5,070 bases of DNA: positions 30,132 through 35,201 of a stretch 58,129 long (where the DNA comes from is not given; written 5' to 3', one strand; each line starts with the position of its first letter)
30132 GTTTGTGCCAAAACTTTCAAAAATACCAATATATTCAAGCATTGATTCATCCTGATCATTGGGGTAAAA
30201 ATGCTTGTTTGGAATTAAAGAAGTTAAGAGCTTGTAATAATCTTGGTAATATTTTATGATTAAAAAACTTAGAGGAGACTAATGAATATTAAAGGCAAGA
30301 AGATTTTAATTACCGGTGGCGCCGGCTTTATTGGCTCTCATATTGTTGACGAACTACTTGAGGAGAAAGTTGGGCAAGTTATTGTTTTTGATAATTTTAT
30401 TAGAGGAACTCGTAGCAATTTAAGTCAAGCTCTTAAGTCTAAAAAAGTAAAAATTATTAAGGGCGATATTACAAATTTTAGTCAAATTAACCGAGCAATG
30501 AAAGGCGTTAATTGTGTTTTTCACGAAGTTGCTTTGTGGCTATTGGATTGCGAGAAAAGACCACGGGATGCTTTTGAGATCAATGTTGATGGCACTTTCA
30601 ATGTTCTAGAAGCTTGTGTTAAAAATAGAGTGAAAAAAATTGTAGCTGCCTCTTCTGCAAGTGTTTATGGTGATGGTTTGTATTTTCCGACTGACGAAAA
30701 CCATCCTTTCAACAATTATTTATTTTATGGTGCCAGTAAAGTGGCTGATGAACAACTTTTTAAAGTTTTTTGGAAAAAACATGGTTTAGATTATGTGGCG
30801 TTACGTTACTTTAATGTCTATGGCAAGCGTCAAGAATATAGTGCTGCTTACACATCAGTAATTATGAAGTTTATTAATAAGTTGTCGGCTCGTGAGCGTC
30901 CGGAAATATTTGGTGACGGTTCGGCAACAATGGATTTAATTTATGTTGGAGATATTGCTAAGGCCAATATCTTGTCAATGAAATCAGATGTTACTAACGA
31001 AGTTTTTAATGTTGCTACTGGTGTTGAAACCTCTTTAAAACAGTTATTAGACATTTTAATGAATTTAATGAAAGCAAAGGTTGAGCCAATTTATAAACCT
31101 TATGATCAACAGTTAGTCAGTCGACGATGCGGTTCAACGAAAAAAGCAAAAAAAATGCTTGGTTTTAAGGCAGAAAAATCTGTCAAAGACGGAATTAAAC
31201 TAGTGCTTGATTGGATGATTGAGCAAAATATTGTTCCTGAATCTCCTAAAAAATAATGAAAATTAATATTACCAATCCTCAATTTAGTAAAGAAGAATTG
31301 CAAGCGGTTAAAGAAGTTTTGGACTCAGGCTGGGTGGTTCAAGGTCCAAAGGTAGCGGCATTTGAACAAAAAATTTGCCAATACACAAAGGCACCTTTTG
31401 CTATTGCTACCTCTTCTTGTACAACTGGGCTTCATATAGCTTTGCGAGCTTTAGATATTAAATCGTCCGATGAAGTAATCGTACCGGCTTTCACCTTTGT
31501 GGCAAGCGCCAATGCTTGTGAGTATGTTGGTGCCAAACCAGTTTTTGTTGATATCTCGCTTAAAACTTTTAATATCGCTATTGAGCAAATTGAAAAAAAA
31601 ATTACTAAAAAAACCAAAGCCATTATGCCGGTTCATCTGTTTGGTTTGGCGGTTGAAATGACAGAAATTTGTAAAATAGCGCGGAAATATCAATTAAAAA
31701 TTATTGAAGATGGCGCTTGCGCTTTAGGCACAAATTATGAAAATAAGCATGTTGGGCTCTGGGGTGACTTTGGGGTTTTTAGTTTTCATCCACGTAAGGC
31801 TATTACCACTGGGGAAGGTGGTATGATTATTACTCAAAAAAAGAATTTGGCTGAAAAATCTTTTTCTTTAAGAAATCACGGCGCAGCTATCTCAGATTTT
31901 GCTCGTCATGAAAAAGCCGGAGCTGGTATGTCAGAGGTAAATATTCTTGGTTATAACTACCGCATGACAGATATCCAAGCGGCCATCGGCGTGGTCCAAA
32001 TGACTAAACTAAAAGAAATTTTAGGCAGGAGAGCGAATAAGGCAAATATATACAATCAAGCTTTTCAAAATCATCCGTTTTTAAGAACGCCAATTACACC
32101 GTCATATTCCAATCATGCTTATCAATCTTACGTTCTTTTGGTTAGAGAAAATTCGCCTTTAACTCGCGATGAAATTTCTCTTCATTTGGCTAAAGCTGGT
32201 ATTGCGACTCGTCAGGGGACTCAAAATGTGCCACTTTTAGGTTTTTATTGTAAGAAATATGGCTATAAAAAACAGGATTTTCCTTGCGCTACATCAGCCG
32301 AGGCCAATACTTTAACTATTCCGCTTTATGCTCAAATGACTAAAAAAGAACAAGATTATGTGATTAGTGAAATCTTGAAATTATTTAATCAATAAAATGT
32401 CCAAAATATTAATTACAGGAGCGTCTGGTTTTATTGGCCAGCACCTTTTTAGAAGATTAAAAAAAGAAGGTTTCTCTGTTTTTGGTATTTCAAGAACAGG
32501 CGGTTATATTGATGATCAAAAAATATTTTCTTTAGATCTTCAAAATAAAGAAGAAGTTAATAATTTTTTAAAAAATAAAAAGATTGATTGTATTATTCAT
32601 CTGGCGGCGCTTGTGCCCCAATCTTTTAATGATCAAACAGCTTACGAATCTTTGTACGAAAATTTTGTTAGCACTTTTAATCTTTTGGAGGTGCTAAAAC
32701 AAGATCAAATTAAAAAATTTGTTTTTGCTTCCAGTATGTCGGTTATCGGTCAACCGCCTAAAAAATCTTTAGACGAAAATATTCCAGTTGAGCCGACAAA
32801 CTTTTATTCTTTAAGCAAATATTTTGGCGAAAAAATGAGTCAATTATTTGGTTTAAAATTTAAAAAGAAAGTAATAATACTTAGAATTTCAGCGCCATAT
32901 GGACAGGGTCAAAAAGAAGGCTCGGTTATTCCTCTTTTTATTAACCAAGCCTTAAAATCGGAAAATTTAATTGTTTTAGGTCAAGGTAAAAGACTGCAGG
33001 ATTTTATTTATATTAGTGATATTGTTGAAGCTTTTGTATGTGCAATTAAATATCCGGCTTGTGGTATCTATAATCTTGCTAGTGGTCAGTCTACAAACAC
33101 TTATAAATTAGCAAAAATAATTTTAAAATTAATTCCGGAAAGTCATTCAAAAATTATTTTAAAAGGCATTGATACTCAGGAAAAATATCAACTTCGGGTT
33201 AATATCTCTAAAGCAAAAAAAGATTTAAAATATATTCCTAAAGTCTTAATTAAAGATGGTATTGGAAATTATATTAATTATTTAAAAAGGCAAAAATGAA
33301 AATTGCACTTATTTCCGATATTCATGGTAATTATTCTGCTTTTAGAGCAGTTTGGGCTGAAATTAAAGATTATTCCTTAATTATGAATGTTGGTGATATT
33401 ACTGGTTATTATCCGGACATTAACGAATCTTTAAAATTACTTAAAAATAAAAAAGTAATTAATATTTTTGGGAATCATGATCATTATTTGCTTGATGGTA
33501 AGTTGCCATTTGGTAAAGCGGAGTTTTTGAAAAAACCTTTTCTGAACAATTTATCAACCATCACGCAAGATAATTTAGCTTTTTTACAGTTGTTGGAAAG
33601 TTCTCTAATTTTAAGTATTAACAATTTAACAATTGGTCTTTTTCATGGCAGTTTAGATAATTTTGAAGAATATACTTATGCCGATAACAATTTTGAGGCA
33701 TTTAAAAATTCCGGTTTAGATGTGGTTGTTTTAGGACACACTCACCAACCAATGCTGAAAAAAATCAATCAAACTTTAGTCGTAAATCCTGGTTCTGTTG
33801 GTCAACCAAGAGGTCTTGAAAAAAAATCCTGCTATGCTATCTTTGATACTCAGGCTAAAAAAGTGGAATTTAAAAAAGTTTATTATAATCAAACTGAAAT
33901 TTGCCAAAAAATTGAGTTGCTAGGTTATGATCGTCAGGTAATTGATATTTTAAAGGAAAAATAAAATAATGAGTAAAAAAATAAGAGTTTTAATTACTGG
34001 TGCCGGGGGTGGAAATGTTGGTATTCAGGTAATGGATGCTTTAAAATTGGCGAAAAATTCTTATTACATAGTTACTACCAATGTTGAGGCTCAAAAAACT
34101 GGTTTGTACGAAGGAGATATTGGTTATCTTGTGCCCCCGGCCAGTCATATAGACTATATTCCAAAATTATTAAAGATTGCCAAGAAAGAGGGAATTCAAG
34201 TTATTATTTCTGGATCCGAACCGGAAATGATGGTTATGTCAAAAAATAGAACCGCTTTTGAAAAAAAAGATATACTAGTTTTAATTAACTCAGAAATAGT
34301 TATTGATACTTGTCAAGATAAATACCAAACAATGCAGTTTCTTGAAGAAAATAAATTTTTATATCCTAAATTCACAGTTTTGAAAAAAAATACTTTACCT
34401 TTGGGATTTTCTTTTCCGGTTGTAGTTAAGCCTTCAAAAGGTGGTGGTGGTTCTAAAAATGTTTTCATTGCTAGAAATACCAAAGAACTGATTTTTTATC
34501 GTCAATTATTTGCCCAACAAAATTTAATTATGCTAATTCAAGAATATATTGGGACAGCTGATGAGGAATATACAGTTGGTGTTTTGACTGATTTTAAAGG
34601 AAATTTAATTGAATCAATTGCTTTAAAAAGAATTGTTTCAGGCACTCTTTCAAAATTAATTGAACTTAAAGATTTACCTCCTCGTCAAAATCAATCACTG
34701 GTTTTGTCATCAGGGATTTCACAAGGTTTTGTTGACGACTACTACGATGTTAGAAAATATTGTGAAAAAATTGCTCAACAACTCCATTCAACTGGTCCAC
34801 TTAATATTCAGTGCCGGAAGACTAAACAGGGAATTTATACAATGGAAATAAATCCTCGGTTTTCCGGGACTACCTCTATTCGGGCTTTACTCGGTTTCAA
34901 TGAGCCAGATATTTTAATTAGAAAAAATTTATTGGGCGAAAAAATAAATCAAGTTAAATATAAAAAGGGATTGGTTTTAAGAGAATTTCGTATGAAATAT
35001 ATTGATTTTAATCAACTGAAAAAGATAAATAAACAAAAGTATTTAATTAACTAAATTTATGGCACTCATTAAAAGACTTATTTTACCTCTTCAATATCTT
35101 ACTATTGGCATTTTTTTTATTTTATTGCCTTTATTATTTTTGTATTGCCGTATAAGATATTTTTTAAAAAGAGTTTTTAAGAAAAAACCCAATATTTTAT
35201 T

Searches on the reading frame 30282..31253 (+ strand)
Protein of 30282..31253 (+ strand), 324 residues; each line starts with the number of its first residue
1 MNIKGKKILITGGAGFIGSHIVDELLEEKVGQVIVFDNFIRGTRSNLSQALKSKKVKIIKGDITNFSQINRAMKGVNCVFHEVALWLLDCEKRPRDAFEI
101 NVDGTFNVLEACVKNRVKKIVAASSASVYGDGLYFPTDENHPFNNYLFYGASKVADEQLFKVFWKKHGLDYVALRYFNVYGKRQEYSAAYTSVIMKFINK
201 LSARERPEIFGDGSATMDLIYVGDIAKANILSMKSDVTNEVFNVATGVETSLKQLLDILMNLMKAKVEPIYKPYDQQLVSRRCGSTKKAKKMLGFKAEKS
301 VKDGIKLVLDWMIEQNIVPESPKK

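Call 71: search_protein_families(library=pfam, proteins=[window:30282-31253:+], max_evalue=0.0001)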
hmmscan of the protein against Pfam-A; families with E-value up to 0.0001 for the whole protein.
window:30282-31253:+ (324 aa): 10 families
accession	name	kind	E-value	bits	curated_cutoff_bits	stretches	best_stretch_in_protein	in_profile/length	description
PF01370.27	Epimerase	-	5.7e-53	180.2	20.9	1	8-245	1-240/240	NAD dependent epimerase/dehydratase family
PF16363.11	GDP_Man_Dehyd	-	8.1e-45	154.1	27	1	9-306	1-330/332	GDP-mannose 4,6 dehydratase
PF01073.25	3Beta_HSD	-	3.4e-34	118.6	22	1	9-234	1-230/280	3-beta hydroxysteroid dehydrogenase/isomerase family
PF02719.21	Polysacc_synt_2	-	2.9e-19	69.8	20.2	1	8-268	1-252/293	Polysaccharide biosynthesis protein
PF13460.12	NAD_binding_10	-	7.6e-16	59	27.2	1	12-176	1-143/184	NAD(P)H-binding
PF07993.18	NAD_binding_4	-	5.1e-14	52.5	20.1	1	10-226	1-255/258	Male sterility protein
PF04321.23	RmlD_sub_bind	-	1.6e-11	44.3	27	1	7-186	2-155/287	RmlD substrate binding domain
PF05368.20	NmrA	-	3.3e-09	37.2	27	1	6-89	3-79/298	NmrA-like family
PF00106.31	adh_short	-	7.3e-08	32.6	26.6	1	6-162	1-162/195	short chain dehydrogenase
PF08659.16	KR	-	1.8e-05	25.2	22.6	0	8-81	3-87/180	KR domain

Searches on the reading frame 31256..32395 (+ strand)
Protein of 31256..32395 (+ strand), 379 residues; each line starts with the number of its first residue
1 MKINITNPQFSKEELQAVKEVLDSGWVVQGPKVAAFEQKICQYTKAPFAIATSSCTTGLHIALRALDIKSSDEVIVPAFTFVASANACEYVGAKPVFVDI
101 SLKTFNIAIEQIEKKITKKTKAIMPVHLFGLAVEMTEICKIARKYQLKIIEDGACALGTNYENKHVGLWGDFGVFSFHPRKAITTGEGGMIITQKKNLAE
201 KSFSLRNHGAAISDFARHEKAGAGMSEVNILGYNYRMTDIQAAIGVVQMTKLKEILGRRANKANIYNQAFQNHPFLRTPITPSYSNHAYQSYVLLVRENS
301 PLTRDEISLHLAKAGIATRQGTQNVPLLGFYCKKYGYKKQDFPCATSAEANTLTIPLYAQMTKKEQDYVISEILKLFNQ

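Call 24: find_encoding_contigs(protein=window:31256-32395:+, flank=10000, max_places=1)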
Protein window:31256-32395:+ (379 aa): no gene with exactly this product is on record in the collection.

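Call 71: search_protein_families(library=pfam, proteins=[window:31256-32392:+], max_evalue=0.0001)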
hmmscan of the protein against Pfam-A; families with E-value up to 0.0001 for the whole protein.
window:31256-32392:+ (379 aa): 3 families
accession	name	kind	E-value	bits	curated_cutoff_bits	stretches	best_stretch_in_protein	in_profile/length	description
PF01041.23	DegT_DnrJ_EryC1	-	3.5e-118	395.4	19.8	1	10-373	3-359/360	DegT/DnrJ/EryC1/StrS aminotransferase family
PF00155.27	Aminotran_1_2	-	1.3e-07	31.6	19.7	1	33-124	44-151/361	Aminotransferase class I and II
PF01053.26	Cys_Met_Meta_PP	-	7.7e-07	28.4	27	1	30-158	51-179/381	Cys/Met metabolism PLP-dependent enzyme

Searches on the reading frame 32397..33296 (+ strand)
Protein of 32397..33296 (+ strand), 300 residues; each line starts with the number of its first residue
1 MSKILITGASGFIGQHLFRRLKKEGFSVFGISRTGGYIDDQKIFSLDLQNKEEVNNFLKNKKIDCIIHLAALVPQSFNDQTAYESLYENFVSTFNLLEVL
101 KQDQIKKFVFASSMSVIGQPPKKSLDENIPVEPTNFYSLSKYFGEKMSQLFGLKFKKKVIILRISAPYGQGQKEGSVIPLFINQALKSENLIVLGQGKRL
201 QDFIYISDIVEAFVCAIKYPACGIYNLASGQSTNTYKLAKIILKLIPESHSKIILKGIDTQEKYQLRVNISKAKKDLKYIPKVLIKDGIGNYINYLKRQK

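Call 71: search_protein_families(library=pfam, proteins=[window:32397-33296:+], max_evalue=0.0001)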
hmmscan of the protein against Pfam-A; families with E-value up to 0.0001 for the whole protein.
window:32397-33296:+ (300 aa): 7 families
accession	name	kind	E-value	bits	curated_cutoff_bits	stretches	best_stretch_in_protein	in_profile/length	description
PF01370.27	Epimerase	-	3.3e-50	171.2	20.9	1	4-227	1-239/240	NAD dependent epimerase/dehydratase family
PF16363.11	GDP_Man_Dehyd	-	3.4e-37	129.1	27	1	5-289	1-329/332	GDP-mannose 4,6 dehydratase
PF04321.23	RmlD_sub_bind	-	3.1e-20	72.8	27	1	3-252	2-237/287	RmlD substrate binding domain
PF01073.25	3Beta_HSD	-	2.3e-18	66.7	22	1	5-218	1-230/280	3-beta hydroxysteroid dehydrogenase/isomerase family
PF02719.21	Polysacc_synt_2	-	1e-15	58.1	20.2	1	4-268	1-273/293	Polysaccharide biosynthesis protein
PF07993.18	NAD_binding_4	-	6.5e-10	39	20.1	1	60-166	86-206/258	Male sterility protein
PF13460.12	NAD_binding_10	-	1.5e-07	31.9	27.2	1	8-120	1-105/184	NAD(P)H-binding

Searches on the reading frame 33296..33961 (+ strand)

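Call 79: search_protein_families(library=pfam, proteins=[window:33296-33961:+], max_evalue=0.001)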
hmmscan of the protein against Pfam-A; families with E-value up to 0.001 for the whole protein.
window:33296-33961:+ (222 aa): 3 families
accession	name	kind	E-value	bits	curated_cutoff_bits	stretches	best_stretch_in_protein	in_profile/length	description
PF12850.12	Metallophos_2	-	1.8e-29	103.2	27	1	1-187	1-153/154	Calcineurin-like phosphoesterase superfamily domain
PF00149.33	Metallophos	-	1.5e-16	61.9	21.5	1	1-152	1-191/191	Calcineurin-like phosphoesterase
PF14582.11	Metallophos_3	-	0.00049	19.9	28.2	0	137-195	207-259/259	Metallophosphoesterase, calcineurin superfamily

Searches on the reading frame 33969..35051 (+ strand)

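Call 71: search_protein_families(library=pfam, proteins=[window:33969-35051:+], max_evalue=0.0001)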
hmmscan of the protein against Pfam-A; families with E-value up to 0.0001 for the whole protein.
window:33969-35051:+ (361 aa): 5 families
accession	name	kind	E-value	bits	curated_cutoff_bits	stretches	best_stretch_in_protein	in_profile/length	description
PF15632.11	ATPgrasp_Ter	-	7.5e-15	55.3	29.1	1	255-339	43-127/131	ATP-grasp in the biosynthetic pathway with Ter operon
PF21360.3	PylC-like_N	-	1.1e-11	45.2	27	1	8-104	2-95/96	PylC-like, N-terminal domain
PF02655.19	ATP-grasp_3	-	2.6e-11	44.3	23.2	1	115-301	1-160/160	ATP-grasp domain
PF08443.16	RimK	-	1.6e-06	28.3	21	1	116-199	2-87/188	RimK-like ATP-grasp domain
PF02786.22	CPSase_L_D2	-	6.3e-06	26.3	19.8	1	147-300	37-182/211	Carbamoyl-phosphate synthase L chain, ATP binding domain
